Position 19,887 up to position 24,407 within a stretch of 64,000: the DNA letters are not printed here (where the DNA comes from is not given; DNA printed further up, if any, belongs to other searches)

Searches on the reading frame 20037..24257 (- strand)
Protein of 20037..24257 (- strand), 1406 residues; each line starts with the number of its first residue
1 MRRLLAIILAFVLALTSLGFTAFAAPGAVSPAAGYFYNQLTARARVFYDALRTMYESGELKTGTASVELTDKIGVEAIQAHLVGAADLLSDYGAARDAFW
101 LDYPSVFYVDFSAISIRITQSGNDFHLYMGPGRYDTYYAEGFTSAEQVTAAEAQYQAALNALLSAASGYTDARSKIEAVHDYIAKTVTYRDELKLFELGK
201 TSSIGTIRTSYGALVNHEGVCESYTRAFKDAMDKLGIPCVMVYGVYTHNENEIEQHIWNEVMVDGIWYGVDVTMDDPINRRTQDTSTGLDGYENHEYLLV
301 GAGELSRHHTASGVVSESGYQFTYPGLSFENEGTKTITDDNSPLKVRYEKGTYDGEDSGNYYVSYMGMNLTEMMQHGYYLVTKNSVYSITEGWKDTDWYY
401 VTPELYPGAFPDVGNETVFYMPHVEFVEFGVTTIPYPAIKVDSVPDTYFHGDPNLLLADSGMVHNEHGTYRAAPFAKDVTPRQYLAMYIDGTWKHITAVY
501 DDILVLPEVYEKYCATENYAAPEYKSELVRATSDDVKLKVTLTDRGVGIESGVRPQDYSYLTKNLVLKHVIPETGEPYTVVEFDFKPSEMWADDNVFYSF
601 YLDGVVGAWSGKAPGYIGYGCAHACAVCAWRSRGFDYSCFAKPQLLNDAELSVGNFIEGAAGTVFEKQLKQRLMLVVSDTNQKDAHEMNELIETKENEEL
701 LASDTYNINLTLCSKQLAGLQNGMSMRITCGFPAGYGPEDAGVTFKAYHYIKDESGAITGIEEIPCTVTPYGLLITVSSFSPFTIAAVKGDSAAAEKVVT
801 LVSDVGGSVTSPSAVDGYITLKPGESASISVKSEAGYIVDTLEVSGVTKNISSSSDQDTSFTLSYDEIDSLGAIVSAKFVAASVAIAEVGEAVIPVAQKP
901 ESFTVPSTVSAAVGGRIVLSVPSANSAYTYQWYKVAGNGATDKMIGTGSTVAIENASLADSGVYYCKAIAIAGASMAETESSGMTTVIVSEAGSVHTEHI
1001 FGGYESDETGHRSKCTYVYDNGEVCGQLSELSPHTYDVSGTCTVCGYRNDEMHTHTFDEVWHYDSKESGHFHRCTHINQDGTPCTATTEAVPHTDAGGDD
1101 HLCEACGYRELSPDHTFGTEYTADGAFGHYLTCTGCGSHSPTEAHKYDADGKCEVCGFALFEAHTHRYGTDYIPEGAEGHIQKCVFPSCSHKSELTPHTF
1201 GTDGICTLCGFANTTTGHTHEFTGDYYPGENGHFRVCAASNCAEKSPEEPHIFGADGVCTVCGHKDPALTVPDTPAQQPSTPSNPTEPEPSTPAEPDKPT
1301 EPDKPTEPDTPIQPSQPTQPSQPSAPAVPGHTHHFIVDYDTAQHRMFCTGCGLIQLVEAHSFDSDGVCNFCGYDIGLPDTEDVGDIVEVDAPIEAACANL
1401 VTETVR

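Call 24: search_protein_families(library=pfam, proteins=[window:20037-24257:-], max_evalue=0.01)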
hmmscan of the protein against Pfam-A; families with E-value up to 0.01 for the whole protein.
window:20037-24257:- (1406 aa): 5 families
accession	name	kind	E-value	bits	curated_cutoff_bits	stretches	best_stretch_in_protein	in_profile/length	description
PF01841.26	Transglut_core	-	2.4e-10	41.1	23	1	167-271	9-107/108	Transglutaminase-like superfamily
PF13927.12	Ig_3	-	1.4e-06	29.2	30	1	899-968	1-76/78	Immunoglobulin domain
PF19081.6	Ig_7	-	3.3e-05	24.5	27.3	1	900-973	1-69/84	Ig-like domain CHU_C associated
PF07686.23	V-set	-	0.00062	20.4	26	0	950-973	74-93/109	Immunoglobulin V-set domain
PF13895.12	Ig_2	-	0.0063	17.2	27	0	924-970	25-65/79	Immunoglobulin domain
